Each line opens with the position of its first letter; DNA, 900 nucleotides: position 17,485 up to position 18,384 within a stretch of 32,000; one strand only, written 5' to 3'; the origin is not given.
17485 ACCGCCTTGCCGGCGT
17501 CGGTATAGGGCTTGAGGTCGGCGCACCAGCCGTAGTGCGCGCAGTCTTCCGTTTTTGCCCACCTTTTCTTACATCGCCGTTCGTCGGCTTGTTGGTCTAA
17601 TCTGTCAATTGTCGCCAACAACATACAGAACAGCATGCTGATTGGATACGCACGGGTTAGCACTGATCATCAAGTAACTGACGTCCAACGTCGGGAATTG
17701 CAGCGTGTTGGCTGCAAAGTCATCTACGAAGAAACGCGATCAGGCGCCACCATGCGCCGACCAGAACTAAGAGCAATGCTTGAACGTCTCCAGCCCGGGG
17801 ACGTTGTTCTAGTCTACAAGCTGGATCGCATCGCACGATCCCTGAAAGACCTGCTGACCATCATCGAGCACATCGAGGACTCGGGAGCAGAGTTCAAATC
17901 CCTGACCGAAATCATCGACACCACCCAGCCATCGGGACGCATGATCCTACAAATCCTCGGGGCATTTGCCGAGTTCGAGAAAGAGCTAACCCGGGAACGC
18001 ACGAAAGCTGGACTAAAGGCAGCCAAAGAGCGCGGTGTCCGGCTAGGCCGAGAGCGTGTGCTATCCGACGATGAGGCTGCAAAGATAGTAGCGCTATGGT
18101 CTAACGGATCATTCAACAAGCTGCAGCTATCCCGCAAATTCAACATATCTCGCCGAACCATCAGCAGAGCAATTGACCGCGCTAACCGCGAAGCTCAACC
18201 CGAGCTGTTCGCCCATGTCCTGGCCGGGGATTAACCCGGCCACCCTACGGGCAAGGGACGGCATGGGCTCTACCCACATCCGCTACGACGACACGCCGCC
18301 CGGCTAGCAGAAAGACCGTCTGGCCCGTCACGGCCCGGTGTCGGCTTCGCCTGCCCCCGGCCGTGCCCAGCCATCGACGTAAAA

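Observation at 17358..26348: About 8.1-kb inovirus-type prophage inserted inside a GH114 lipoprotein gene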

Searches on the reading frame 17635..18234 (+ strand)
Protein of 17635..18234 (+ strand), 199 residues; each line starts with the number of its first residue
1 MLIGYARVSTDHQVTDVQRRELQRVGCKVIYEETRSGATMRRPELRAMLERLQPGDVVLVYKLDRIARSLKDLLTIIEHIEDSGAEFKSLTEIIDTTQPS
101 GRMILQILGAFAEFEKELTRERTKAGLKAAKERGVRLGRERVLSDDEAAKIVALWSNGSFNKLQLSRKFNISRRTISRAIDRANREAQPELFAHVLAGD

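Call 3: search_protein_families(library=pfam, max_evalue=0.01, proteins=[window:17635-18234:+])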
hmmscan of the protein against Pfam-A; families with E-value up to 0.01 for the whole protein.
window:17635-18234:+ (199 aa): 4 families
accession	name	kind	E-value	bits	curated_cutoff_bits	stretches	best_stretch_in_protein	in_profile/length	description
PF00239.26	Resolvase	-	7.8e-46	156.2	23.3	1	3-135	2-144/145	Resolvase, N terminal domain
PF13384.12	HTH_23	-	0.00084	19.5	24.6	1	146-186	5-44/50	Homeodomain-like domain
PF08279.18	HTH_11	-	0.0022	18.3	25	1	164-183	20-39/55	HTH domain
PF13518.12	HTH_28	-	0.0027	18.2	25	1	151-185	5-38/52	Helix-turn-helix domain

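Call 4: search_protein_families(library=phrogs, max_evalue=0.01, proteins=[window:17635-18234:+])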
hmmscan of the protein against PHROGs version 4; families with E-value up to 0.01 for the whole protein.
window:17635-18234:+ (199 aa): 5 families
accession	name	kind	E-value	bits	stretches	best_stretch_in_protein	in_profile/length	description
phrog_125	-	DNA, RNA and nucleotide metabolism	4.3e-66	224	1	1-189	21-209/254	DNA invertase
phrog_95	-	integration and excision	7.3e-34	118.3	1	3-137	91-240/651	integrase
phrog_8275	-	DNA, RNA and nucleotide metabolism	4.1e-15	56.4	1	1-50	1-50/51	DNA invertase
phrog_609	-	lysis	0.0011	18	1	102-188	715-801/1055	RIIB lysis inhibitor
phrog_517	-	DNA, RNA and nucleotide metabolism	0.0058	18.5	1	41-182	2-124/128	HTH DNA binding protein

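Call 10: search_dna_similar(query=window:17635-18234:+, collection=phages, mode=protein, max_rows=25)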
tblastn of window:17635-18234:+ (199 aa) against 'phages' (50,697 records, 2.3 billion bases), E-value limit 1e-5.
Records with a match: 977; places in all: 995; records where one place covers at least 80% of the query: 310.
Best place of each record, by identity: <60% 977.
By first word of the organism name: Mycobacterium 277; Ralstonia 98; Staphylococcus 95; Streptococcus 78; Escherichia 64; Arthrobacter 52; Vibrio 39; Bacteriophage 36; Bacillus 22; Streptomyces 20; and 54 more.
By host as written in the record: Mycobacterium smegmatis mc2 155 190; - 119; Ralstonia solanacearum 69; Staphylococcus aureus 36; Arthrobacter globiformis B-2979 32; Mycobacterium smegmatis mc#155 31; Escherichia coli 27; Klebsiella pneumoniae 19; and 262 more.
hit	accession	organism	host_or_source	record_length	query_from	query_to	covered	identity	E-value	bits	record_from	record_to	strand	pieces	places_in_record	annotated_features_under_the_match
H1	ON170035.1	Ralstonia phage YO010_3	Ralstonia solanacearum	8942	1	192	96%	53.4%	2e-61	211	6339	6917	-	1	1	record has no annotation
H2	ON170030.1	Ralstonia phage YO009_1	Ralstonia solanacearum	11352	1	192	96%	53.4%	3e-61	211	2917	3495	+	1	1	record has no annotation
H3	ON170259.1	Ralstonia phage YO154_2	Ralstonia solanacearum R355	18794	1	192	96%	53.4%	3e-61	211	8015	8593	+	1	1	record has no annotation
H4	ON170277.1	Ralstonia phage YO164_2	Ralstonia solanacearum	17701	1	192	96%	53.4%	3e-61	211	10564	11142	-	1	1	record has no annotation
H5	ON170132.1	Ralstonia phage YO079_2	Ralstonia solanacearum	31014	1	192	96%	53.4%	3e-61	211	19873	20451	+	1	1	record has no annotation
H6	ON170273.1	Ralstonia phage YO163_2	Ralstonia solanacearum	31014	1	192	96%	53.4%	3e-61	211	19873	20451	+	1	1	record has no annotation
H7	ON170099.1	Ralstonia phage YO051_2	Ralstonia solanacearum A4973/3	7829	1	192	96%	53.4%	2e-56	197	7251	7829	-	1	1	record has no annotation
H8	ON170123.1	Ralstonia phage YO071_2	Ralstonia solanacearum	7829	1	192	96%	53.4%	2e-56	197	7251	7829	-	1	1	record has no annotation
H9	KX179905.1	Ralstonia phage Rs551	Ralstonia solanacearum UW551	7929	1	192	96%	53.4%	2e-56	196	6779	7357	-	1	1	putative resolvase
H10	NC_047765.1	Ralstonia phage Rs551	Ralstonia solanacearum UW551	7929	1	192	96%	53.4%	2e-56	196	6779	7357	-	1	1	putative resolvase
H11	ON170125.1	Ralstonia phage YO072_2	Ralstonia solanacearum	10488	1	192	96%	53.4%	3e-56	196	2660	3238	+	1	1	record has no annotation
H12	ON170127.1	Ralstonia phage YO073_2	Ralstonia solanacearum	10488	1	192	96%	53.4%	3e-56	196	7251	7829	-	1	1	record has no annotation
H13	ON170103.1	Ralstonia phage YO053_2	Ralstonia solanacearum A6180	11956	1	192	96%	53.4%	3e-56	196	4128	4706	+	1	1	record has no annotation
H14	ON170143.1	Ralstonia phage YO085_2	Ralstonia solanacearum SMT 76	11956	1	192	96%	53.4%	3e-56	196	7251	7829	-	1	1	record has no annotation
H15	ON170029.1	Ralstonia phage YO008_2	Ralstonia solanacearum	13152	1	192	96%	53.4%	3e-56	196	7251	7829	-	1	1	record has no annotation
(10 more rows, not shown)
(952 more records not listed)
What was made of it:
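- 17635..18234 (+): Small serine recombinase, 199 aa, Gin/Hin-like. It is the presumed integrase and excisionase. It is 53% identical to the Rs551 resolvase (call 10).
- On φRSM-type Int-attP integration unit: 53% identical over 96% of its length to the Rs551 resolvase (call 10).
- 53% identical to the Rs551 resolvase (call 10).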

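Call 20: find_homologous_proteins(query=window:17635-18234:+, max_evalue=1e-30)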
Query window:17635-18234:+ (199 aa): 4193 proteins with E <= 1e-30 among 8000 candidates; the best 120 are listed.
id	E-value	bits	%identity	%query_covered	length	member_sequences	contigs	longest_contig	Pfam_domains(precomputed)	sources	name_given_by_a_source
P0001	1.1e-88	314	100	76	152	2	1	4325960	PF00239.27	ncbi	-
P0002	5.3e-64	233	60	97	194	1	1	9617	PF00239.27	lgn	-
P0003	4.8e-63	230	60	97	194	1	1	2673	PF00239.27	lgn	-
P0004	8.2e-63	229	59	96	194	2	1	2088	PF00239.27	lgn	-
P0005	2.4e-61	224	59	96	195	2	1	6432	PF00239.27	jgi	jgi:DNA invertase Pin-like site-specific DNA recombinase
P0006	2.5e-61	224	57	96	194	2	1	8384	PF00239.27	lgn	-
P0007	3.6e-61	224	60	92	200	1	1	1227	PF00239.27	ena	-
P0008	1.3e-60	222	58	96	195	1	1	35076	PF00239.27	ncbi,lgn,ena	-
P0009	3.1e-60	221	59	92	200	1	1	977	PF00239.27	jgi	-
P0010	4.6e-60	220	59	96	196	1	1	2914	PF00239.27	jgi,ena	-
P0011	6.6e-60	220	58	96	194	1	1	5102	PF00239.27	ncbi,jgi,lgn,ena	-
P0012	7.1e-60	220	57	96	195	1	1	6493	PF00239.27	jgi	jgi:DNA invertase Pin-like site-specific DNA recombinase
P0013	2.0e-59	218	57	96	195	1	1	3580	PF00239.27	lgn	-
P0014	2.5e-59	218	57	96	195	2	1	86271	PF00239.27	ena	-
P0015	2.6e-59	218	56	96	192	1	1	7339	PF00239.27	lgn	-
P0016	4.6e-59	217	55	96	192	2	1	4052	PF00239.27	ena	-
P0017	5.6e-59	217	56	94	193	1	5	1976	PF00239.27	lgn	-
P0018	5.9e-59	217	57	96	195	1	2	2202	PF00239.27,PF13384.13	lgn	-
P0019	6.6e-59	217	56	98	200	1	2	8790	PF00239.27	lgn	-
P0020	8.4e-59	216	56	96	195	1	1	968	PF00239.27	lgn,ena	-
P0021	1.5e-58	215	58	91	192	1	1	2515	PF00239.27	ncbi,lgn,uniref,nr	ncbi:recombinase family protein (plasmid) [Cupriavidus basilensis]|uniref:Recombinase family protein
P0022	1.5e-58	215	55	95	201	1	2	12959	PF00239.27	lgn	-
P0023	2.0e-58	215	59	94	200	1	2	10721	PF00239.27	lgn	-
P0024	2.9e-58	214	53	96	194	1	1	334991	PF00239.27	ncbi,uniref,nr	ncbi:recombinase family protein [Herbaspirillum rubrisubalbicans]|uniref:Resolvase n=1 Tax=Herbaspir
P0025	5.5e-58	214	57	96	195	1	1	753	PF00239.27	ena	-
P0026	7.9e-58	213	55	92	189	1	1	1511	PF00239.27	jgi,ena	-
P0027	1.4e-57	212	53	98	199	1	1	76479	PF00239.27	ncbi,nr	ncbi:MAG: putative site-specific recombinase, invertase Pin [Herminiimonas sp.]|nr:putative site-spe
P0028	1.8e-57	212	57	92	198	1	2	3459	PF00239.27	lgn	-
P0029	1.9e-57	212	56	98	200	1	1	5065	PF00239.27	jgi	jgi:DNA invertase Pin-like site-specific DNA recombinase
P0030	2.4e-57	212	53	96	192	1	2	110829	PF00239.27,PF13384.13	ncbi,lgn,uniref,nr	ncbi:recombinase family protein [Paraburkholderia sp. Ac-20336]|uniref:recombinase family protein n=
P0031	4.3e-57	211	55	97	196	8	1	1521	PF00239.27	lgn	-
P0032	6.4e-57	210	58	93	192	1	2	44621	PF00239.27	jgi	jgi:DNA invertase Pin-like site-specific DNA recombinase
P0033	7.3e-57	210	55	94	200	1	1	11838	PF00239.27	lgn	-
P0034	8.4e-57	210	57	94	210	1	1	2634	PF00239.27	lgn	-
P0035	1.7e-56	209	54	96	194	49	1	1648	PF00239.27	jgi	jgi:DNA invertase Pin-like site-specific DNA recombinase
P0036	1.8e-56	209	55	97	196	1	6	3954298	PF00239.27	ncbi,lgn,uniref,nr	ncbi:DNA invertase Pin-like site-specific DNA recombinase [Cupriavidus metallidurans]|uniref:recombi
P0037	1.9e-56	209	57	92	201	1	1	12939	PF00239.27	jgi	jgi:DNA invertase Pin-like site-specific DNA recombinase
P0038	2.7e-56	208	53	96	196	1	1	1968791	PF00239.27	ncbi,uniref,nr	ncbi:recombinase family protein [Ralstonia syzygii]|uniref:recombinase family protein n=1 Tax=Ralsto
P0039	3.2e-56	208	55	97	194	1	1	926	PF00239.27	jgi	jgi:DNA invertase Pin-like site-specific DNA recombinase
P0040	3.8e-56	208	55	96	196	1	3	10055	PF00239.27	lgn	-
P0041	3.9e-56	208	53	96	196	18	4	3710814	PF00239.27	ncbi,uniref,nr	ncbi:recombinase family protein [Ralstonia syzygii]|uniref:DNA-invertase from lambdoid prophag n=1 T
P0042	4.1e-56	207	54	96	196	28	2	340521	PF00239.27,PF13384.13,PF02796.22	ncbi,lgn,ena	-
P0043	4.9e-56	207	55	96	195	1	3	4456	PF00239.27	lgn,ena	-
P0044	4.9e-56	207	51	96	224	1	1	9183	PF00239.27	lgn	-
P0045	5.9e-56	207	54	96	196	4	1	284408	PF00239.27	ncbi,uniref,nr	ncbi:recombinase family protein [Cupriavidus campinensis]|uniref:recombinase family protein n=1 Tax=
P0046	6.1e-56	207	55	96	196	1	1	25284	PF00239.27,PF13384.13,PF02796.22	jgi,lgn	jgi:DNA invertase Pin-like site-specific DNA recombinase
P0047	6.9e-56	207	58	90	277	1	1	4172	PF00239.27,PF24001.2,PF13542.13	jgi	jgi:DNA invertase Pin-like site-specific DNA recombinase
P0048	8.0e-56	207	54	96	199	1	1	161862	PF00239.27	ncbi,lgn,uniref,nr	ncbi:recombinase family protein [Chitinimonas taiwanensis]|uniref:Site-specific DNA recombinase n=1 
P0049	9.3e-56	206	56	96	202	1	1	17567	PF00239.27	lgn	-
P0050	9.7e-56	206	56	92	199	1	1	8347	PF00239.27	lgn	-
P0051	9.9e-56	206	55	92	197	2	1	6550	PF00239.27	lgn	-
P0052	1.2e-55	206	53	96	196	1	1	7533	PF00239.27,PF13551.13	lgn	-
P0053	1.2e-55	206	53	96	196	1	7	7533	PF00239.27,PF13551.13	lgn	-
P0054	1.4e-55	206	55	96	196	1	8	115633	PF00239.27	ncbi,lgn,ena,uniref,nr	ncbi:resolvase [Cupriavidus sp. SHE]|uniref:recombinase family protein n=1 Tax=Cupriavidus TaxID=106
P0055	1.9e-55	205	55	96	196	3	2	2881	PF00239.27,PF13551.13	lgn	-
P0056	2.1e-55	205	56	100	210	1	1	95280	PF00239.27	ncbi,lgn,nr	ncbi:MAG: hypothetical protein JWN73_32 [Betaproteobacteria bacterium]|nr:hypothetical protein [Beta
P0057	2.4e-55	205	54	97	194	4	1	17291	PF00239.27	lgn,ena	-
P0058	2.7e-55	205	54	97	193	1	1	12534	PF00239.27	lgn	-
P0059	3.1e-55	205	59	91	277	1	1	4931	PF00239.27,PF24001.2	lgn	-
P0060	3.5e-55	204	54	97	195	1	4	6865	PF00239.27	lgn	-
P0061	4.2e-55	204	55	97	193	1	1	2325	PF00239.27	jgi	jgi:DNA invertase Pin-like site-specific DNA recombinase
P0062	5.1e-55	204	54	96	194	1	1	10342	PF00239.27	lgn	-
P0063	6.0e-55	204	53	96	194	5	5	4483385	PF00239.27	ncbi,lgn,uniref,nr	ncbi:recombinase family protein [Paraburkholderia sp. SOS3]|uniref:recombinase family protein n=1 Ta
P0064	6.2e-55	204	53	96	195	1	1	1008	PF00239.27,PF13551.13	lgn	-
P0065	6.3e-55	204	53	96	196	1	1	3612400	PF00239.27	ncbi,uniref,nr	ncbi:Resolvase domain protein [Cupriavidus taiwanensis]|uniref:Resolvase domain protein n=1 Tax=Cupr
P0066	6.7e-55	204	54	96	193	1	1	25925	PF00239.27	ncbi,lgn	-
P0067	6.8e-55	203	54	95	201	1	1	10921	PF00239.27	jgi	jgi:DNA invertase Pin-like site-specific DNA recombinase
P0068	7.0e-55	203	55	96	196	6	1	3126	PF00239.27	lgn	-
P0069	8.5e-55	203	55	93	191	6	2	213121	PF00239.27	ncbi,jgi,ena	ncbi:MAG: recombinase family protein [Limnohabitans sp.]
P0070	8.6e-55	203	58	91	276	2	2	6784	PF00239.27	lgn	-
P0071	9.0e-55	203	56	92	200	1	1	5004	PF00239.27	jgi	-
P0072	1.3e-54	203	54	97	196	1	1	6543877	PF00239.27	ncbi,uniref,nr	ncbi:recombinase family protein [Cupriavidus metallidurans]|uniref:recombinase family protein n=1 Ta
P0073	1.6e-54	202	53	96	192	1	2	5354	PF00239.27,PF13384.13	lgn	-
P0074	1.8e-54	202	53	91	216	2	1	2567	PF00239.27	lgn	-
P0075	2.0e-54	202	53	96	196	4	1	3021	PF00239.27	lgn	-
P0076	2.0e-54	202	55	91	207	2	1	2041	PF00239.27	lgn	-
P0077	2.8e-54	201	53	96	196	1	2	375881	PF00239.27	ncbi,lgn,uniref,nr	ncbi:recombinase family protein [Ralstonia solanacearum]|uniref:recombinase family protein n=1 Tax=R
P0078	2.9e-54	201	53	95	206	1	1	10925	PF00239.27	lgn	-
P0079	3.2e-54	201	52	96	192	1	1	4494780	PF00239.27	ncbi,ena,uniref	ncbi:recombinase family protein [Paraburkholderia megapolitana]|uniref:recombinase family protein n=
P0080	3.5e-54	201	55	92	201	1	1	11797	PF00239.27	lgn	-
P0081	3.6e-54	201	53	96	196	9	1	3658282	PF00239.27,PF13384.13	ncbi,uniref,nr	ncbi:recombinase family protein [Ralstonia pseudosolanacearum]|uniref:Recombinase family protein n=1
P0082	3.8e-54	201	53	97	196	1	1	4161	PF00239.27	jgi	-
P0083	4.3e-54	201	52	96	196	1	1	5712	PF00239.27,PF13384.13,PF02796.22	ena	-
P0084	4.3e-54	201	53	96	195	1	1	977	PF00239.27,PF13384.13,PF02796.22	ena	-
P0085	5.7e-54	201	53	96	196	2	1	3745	PF00239.27,PF13384.13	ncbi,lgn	-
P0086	6.1e-54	200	55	91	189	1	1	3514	PF00239.27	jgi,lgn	jgi:DNA invertase Pin-like site-specific DNA recombinase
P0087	7.2e-54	200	52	96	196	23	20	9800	PF00239.27,PF13384.13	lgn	-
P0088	7.5e-54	200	52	96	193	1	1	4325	PF00239.27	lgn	-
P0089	8.2e-54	200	54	92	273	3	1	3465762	PF00239.27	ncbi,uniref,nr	ncbi:protein of unknown function [Georgfuchsia toluolica]|uniref:Resolvase/invertase-type recombinas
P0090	1.0e-53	200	54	96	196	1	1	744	PF00239.27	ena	-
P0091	1.2e-53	199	53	96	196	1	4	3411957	PF00239.27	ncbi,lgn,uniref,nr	ncbi:recombinase family protein [Ralstonia solanacearum]|uniref:recombinase family protein n=1 Tax=R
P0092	1.2e-53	199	53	96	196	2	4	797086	PF00239.27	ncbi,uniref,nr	ncbi:recombinase family protein [Ralstonia solanacearum]|uniref:recombinase family protein n=1 Tax=R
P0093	1.2e-53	199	55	92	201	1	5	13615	PF00239.27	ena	-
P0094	1.3e-53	199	53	90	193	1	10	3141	PF00239.27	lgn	-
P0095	1.3e-53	199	52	96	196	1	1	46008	PF00239.27,PF13384.13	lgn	-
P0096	1.4e-53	199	53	96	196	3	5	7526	PF00239.27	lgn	-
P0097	1.5e-53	199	53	96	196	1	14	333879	PF00239.27,PF13384.13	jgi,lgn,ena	-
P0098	1.6e-53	199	53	96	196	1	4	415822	PF00239.27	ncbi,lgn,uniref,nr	ncbi:recombinase family protein [Ralstonia solanacearum]|uniref:recombinase family protein n=1 Tax=R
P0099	1.8e-53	199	57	92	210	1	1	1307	PF00239.27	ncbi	-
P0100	2.0e-53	199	53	96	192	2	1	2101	PF00239.27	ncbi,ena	-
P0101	2.0e-53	199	53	96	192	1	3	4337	PF00239.27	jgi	jgi:DNA invertase Pin-like site-specific DNA recombinase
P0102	2.3e-53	199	52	96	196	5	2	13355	PF00239.27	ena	-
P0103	2.6e-53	198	55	92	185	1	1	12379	PF00239.27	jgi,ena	-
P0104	2.7e-53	198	55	96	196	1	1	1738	PF00239.27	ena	-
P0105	2.8e-53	198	53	96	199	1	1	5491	PF00239.27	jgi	-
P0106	3.1e-53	198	55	92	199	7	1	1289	PF00239.27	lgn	-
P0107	3.3e-53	198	52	96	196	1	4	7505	PF00239.27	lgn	-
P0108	3.5e-53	198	54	91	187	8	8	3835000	PF00239.27,PF13384.13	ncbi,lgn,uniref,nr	ncbi:recombinase family protein [Ralstonia pseudosolanacearum]|uniref:Recombinase family protein n=2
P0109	3.7e-53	198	54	92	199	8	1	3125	PF00239.27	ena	-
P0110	3.7e-53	198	55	91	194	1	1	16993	PF00239.27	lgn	-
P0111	3.8e-53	198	51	96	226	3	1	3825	PF00239.27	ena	-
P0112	4.4e-53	198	55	92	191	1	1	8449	PF00239.27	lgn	-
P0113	4.5e-53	198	54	92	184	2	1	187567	PF00239.27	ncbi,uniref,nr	ncbi:recombinase family protein [Burkholderia cenocepacia]|uniref:recombinase family protein n=1 Tax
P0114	4.5e-53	198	51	96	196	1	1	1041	PF00239.27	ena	-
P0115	4.7e-53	198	54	95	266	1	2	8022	PF00239.27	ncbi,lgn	ncbi:MAG: recombinase family protein [Pseudomonadota bacterium]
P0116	4.9e-53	197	52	96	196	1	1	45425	PF00239.27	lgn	-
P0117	5.0e-53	197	55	92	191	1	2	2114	PF00239.27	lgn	-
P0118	5.1e-53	197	54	96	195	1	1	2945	PF00239.27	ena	-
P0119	6.2e-53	197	53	96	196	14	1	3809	PF00239.27,PF13384.13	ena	-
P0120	6.5e-53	197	54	91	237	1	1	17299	PF00239.27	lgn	-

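Call 21: find_encoding_contigs(protein=P0001, flank=10000, max_places=3)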
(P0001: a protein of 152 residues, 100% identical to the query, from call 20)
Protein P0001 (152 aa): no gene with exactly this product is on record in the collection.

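Call 22: find_encoding_contigs(protein=P0002, flank=10000, max_places=3)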
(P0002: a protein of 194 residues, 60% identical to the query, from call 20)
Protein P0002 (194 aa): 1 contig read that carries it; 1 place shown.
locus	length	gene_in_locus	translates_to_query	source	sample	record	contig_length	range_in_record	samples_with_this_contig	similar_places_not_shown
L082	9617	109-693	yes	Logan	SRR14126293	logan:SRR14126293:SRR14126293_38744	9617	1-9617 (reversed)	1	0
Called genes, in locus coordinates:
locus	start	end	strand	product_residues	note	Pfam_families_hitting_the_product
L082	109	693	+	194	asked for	PF00239:Resolvase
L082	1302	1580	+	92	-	-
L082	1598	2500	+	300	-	-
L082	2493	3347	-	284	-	PF05707:Zot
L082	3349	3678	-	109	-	PF17537:DUF5455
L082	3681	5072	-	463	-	-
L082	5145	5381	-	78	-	PF19199:Phage_coatGP8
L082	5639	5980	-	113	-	-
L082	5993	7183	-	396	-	PF05144:Phage_CRI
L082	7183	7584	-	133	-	-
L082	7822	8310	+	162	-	-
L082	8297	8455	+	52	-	-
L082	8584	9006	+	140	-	-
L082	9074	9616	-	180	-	?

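Call 23: find_encoding_contigs(protein=P0008, flank=10000, max_places=3)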
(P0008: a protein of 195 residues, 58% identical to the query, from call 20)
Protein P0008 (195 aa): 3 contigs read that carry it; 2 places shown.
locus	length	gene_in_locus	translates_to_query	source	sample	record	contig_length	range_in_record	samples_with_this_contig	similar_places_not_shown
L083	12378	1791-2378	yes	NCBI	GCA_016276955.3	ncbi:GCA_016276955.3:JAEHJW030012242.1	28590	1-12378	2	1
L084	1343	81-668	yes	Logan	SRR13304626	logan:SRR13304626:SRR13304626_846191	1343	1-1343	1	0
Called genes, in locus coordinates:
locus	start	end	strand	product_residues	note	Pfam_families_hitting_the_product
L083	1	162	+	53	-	?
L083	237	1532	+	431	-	PF02403:Seryl_tRNA_N, PF00587:tRNA-synt_2b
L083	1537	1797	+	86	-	-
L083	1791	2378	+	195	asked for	PF00239:Resolvase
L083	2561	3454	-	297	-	PF11185:DUF2971 (weak)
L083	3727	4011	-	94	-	-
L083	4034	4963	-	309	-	PF23343:REP_ORF2-G2P (weak)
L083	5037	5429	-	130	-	-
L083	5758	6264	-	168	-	-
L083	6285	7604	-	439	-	PF00263:Secretin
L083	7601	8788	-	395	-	PF05707:Zot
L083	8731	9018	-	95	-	PF10734:DUF2523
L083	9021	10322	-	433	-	-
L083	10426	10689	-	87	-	-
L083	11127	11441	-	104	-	-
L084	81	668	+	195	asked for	PF00239:Resolvase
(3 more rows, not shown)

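Call 31: list_cluster_members(proteins=[P0001])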
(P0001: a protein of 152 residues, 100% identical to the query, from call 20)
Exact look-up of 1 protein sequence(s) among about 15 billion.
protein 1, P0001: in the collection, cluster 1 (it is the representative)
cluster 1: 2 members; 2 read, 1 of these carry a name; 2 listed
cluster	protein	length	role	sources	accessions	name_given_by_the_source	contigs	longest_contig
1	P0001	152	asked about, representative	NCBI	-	-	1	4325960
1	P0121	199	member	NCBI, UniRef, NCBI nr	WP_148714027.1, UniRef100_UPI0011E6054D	recombinase family protein [Chitinolyticbacter meiyuanensis] | recombinase family protein n=1 Tax=Chitinolyticbacter meiyuanensis TaxID=682798 ...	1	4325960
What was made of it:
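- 17635..18234 (+): The protein is WP_148714027.1 (call 31).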

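Call 39: find_encoding_contigs(protein=P0014, flank=10000, max_places=2)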
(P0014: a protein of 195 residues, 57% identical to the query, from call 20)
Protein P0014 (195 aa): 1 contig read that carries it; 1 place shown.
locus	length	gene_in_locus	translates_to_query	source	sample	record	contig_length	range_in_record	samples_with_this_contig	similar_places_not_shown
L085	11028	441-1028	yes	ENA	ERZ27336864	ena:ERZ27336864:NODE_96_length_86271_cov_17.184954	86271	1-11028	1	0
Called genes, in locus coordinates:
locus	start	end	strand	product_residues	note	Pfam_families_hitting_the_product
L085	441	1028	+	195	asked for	PF00239:Resolvase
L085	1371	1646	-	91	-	PF05016:ParE_toxin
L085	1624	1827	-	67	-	PF21217:PaaA2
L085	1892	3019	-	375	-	PF05707:Zot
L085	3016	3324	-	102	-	PF10734:DUF2523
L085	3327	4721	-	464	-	-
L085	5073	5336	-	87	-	-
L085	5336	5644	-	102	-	-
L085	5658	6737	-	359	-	PF02486:Rep_trans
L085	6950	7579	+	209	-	PF18741:MTES_1575 (faint), PF10881:DUF2726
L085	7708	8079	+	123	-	-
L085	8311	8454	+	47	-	-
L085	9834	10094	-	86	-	-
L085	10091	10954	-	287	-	PF01223:Endonuclease_NS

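Call 40: find_encoding_contigs(protein=P0048, flank=10000, max_places=2)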
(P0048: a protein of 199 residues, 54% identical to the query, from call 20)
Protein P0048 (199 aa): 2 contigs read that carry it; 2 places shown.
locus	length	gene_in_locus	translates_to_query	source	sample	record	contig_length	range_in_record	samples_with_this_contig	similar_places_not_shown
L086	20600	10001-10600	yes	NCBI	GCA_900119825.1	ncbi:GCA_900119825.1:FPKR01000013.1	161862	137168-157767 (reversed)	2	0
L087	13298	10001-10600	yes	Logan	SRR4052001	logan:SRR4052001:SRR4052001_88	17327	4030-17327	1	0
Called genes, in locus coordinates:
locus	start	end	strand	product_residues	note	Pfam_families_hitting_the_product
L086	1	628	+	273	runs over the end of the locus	PF05235:CHAD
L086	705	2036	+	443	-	PF00120:Gln-synt_C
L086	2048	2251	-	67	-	-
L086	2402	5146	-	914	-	PF18650:IMPa_N_2, PF18642:IMPa_helical, PF13402:Peptidase_M60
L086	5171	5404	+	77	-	-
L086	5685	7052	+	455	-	PF00291:PALP, PF00571:CBS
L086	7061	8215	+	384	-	PF01053:Cys_Met_Meta_PP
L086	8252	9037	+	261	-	PF10613:Lig_chan-Glu_bd (weak), PF00497:SBP_bac_3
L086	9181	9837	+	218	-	PF00528:BPD_transp_1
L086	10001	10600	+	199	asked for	PF00239:Resolvase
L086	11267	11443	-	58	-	-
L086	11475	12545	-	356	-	PF05707:Zot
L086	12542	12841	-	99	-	PF10734:DUF2523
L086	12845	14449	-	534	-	-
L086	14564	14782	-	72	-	-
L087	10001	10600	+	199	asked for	PF00239:Resolvase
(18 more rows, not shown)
